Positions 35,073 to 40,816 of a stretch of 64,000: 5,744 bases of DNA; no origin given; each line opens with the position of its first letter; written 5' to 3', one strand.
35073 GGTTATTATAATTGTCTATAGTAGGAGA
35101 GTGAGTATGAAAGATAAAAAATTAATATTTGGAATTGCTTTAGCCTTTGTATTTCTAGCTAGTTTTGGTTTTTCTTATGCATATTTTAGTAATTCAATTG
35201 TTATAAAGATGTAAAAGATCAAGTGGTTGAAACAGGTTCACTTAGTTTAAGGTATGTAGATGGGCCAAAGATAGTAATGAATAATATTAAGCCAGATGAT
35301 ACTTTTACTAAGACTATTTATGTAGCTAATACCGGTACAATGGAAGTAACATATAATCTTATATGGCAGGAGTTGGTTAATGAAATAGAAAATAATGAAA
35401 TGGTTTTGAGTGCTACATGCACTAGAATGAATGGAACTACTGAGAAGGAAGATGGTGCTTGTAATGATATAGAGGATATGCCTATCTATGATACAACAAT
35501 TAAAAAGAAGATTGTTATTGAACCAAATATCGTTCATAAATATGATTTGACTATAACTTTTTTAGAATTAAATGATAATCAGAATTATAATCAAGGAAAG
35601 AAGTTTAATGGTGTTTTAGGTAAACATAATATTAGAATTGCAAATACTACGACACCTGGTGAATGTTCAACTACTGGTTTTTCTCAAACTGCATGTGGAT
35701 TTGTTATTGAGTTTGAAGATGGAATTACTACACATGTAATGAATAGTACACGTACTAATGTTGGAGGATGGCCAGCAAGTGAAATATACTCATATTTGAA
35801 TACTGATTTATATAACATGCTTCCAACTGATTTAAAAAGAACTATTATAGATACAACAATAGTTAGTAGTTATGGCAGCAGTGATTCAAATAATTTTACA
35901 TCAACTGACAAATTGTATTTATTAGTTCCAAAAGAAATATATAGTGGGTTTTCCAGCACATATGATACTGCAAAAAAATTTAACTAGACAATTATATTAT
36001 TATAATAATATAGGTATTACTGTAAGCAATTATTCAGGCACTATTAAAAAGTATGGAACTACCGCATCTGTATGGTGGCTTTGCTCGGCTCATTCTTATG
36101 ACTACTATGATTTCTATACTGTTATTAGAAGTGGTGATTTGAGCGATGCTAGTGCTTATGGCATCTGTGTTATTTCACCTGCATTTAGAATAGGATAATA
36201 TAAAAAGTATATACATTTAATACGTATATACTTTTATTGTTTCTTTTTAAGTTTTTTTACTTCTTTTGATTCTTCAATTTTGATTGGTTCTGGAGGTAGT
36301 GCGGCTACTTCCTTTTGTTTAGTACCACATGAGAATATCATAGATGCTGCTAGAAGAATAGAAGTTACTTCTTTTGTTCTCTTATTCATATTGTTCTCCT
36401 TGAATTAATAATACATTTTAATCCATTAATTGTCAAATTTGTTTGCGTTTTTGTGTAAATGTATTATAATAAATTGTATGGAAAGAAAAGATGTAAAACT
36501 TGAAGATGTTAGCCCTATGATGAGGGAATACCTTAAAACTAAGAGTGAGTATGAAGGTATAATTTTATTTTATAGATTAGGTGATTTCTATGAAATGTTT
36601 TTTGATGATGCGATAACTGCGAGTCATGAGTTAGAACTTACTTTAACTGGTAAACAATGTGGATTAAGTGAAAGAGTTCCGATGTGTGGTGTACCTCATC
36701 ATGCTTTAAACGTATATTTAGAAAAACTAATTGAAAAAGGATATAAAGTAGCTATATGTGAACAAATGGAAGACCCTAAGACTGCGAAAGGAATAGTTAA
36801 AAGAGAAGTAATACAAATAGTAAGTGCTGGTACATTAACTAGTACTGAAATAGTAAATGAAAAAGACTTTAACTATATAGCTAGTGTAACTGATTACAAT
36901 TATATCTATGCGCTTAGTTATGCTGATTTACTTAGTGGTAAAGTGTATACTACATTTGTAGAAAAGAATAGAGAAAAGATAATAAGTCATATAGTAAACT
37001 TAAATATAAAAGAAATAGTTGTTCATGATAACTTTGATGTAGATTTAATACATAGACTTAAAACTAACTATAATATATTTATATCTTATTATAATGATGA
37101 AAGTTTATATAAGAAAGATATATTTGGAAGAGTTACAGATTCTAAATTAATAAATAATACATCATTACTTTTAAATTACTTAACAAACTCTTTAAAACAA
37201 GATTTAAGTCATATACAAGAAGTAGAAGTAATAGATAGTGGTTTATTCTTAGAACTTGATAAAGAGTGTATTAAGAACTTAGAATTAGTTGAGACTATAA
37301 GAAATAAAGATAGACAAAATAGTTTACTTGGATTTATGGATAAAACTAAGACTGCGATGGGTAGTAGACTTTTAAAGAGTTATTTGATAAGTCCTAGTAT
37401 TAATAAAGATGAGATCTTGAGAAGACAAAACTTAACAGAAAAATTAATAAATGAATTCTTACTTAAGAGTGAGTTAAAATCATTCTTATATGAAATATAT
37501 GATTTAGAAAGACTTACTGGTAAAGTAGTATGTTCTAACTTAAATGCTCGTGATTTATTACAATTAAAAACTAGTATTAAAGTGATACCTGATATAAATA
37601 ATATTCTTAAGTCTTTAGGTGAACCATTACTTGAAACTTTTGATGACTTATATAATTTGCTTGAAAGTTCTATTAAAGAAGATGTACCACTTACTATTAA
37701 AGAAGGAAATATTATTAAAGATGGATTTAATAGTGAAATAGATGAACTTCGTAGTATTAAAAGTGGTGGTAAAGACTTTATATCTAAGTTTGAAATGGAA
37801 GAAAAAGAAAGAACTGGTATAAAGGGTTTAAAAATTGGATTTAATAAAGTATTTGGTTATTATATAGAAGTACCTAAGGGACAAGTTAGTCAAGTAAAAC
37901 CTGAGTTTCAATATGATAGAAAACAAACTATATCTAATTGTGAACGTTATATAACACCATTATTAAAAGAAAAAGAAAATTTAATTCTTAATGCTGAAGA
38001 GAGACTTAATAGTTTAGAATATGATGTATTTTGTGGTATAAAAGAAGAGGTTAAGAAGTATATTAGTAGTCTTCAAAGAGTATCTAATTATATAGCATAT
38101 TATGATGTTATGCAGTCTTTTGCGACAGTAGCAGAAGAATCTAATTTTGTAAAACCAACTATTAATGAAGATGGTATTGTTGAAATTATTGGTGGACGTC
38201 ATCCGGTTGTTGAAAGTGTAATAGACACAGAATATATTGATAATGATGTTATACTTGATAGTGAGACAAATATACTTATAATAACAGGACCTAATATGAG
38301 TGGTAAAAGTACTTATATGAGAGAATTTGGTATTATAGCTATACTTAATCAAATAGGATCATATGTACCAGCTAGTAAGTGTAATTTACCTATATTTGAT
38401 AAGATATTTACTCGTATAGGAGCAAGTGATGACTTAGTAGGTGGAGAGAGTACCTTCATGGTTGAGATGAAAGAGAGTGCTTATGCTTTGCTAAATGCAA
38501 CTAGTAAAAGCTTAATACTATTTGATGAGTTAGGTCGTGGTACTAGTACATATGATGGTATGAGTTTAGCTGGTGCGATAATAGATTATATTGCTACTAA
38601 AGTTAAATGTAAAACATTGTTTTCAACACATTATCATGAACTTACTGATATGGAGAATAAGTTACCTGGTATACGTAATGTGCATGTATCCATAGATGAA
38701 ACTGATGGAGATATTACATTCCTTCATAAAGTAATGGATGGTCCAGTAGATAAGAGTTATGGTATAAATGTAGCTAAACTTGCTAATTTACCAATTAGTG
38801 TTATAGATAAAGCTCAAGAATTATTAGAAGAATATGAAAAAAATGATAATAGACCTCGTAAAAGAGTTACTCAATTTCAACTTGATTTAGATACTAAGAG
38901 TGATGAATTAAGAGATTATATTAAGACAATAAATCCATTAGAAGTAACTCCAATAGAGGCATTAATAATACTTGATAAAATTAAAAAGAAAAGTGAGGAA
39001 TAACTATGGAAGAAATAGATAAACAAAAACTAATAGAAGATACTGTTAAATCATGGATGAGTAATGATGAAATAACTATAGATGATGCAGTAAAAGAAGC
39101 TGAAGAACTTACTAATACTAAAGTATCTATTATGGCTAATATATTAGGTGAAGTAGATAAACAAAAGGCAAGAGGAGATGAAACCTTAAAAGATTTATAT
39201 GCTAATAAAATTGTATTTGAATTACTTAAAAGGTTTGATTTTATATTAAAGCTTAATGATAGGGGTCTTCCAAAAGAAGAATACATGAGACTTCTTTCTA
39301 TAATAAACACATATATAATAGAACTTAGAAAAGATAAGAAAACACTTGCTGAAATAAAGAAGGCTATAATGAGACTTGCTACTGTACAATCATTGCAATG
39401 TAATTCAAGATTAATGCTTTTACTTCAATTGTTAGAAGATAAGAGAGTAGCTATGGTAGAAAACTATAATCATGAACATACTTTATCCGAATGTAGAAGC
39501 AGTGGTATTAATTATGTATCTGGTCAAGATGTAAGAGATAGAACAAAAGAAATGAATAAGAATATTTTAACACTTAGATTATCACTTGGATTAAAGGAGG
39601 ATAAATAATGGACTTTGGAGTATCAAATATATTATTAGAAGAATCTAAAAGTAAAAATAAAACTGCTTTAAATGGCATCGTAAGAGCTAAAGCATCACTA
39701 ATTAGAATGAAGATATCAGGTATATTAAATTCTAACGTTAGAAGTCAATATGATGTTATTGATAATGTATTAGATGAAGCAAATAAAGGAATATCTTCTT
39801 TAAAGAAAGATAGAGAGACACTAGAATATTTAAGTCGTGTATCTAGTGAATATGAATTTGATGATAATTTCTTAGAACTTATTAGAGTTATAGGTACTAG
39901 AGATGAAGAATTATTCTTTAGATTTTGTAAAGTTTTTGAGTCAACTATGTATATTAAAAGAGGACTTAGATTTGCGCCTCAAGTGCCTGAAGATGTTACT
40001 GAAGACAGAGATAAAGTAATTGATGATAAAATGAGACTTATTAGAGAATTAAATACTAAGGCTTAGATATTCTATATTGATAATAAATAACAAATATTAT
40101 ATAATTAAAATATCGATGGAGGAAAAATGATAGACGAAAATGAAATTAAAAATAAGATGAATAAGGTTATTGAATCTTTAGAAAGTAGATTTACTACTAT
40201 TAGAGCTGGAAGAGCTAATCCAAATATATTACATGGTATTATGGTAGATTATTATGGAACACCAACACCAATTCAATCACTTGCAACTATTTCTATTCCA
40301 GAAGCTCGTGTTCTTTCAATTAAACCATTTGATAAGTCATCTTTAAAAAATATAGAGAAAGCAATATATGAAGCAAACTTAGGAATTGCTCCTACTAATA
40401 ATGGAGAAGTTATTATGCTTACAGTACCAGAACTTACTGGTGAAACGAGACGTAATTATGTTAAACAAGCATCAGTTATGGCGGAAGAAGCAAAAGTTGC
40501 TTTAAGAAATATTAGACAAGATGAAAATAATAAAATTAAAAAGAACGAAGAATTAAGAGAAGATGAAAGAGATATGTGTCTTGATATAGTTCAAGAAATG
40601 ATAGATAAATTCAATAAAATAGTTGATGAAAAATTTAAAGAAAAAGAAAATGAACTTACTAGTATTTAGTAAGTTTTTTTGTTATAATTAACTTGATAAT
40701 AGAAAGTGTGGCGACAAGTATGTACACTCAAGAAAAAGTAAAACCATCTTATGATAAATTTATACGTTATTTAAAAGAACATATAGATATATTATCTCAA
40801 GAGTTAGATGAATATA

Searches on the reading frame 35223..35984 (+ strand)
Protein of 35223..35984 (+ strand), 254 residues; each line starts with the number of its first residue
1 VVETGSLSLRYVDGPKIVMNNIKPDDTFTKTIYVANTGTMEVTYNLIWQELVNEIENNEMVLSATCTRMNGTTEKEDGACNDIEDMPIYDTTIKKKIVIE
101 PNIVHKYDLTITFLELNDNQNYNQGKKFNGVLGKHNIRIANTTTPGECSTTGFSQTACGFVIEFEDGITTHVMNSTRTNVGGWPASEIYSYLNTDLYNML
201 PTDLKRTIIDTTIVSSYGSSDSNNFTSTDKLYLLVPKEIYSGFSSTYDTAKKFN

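Call 3: search_protein_families(library=pfam, proteins=[window:35223-35984:+], max_evalue=1)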
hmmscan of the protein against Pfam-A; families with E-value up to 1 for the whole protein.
window:35223-35984:+ (254 aa): 3 families
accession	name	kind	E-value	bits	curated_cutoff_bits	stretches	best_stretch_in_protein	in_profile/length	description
PF19789.6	DUF6273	-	1.6e-06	28.5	23.5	1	174-244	25-98/172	Domain of unknown function (DUF6273)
PF12389.13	Peptidase_M73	-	0.0012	19.1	22.5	1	4-117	40-149/196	Camelysin metallo-endopeptidase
PF15861.10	partial_CstF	-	0.14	12.4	27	0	49-63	15-29/62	Partial cleavage stimulation factor domain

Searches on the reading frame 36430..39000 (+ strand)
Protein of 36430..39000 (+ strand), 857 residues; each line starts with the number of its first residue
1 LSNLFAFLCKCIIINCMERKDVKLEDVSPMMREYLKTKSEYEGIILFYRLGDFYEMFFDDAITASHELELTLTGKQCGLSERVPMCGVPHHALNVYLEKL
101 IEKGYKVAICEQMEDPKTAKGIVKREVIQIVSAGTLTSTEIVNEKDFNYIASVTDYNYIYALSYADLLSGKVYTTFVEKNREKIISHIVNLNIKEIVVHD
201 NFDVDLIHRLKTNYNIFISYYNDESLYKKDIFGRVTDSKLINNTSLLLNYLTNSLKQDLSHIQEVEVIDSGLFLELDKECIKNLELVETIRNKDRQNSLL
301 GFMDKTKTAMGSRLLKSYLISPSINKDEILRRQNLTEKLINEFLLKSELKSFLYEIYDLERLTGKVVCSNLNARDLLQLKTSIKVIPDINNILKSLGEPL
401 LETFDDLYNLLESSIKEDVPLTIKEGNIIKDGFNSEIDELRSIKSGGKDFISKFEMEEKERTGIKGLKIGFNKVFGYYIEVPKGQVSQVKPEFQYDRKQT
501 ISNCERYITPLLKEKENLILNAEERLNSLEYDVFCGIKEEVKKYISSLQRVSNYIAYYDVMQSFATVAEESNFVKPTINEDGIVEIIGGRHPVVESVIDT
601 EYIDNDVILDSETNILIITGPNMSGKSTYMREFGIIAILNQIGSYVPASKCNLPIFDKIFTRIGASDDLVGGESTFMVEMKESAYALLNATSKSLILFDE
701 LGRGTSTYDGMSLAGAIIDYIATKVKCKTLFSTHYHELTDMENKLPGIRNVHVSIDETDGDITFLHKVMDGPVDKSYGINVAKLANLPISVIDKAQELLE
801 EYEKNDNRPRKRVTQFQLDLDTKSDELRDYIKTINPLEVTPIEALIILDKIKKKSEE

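Call 14: search_protein_families(library=pfam, proteins=[window:36430-39000:+], max_evalue=0.001)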
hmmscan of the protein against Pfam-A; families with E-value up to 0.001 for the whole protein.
window:36430-39000:+ (857 aa): 5 families
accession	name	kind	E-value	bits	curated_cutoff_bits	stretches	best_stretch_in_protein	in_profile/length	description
PF00488.27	MutS_V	-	1.7e-81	273.2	30.2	1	616-801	1-186/188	MutS domain V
PF05192.23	MutS_III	-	1e-43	150.4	34.1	1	281-565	3-194/194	MutS domain III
PF01624.25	MutS_I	-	4e-43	146.7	20.6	1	29-139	2-112/113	MutS domain I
PF05190.23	MutS_IV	-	3.6e-27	94.9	22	1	432-525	1-92/92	MutS family domain IV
PF05188.22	MutS_II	-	7.7e-07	30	25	1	148-263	1-133/133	MutS domain II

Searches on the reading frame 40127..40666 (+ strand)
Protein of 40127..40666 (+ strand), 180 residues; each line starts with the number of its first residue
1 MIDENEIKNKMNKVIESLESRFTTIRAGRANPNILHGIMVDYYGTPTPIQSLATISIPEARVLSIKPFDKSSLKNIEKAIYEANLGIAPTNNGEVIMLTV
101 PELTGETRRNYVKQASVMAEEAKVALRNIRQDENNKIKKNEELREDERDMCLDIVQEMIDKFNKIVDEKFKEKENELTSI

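Call 14: search_protein_families(library=pfam, proteins=[window:40127-40666:+], max_evalue=0.001)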
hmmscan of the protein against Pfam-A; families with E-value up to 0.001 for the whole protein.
window:40127-40666:+ (180 aa): 1 family
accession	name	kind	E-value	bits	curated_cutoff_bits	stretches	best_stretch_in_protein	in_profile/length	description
PF01765.24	RRF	-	7.1e-57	192.2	29.7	1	19-177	2-163/164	Ribosome recycling factor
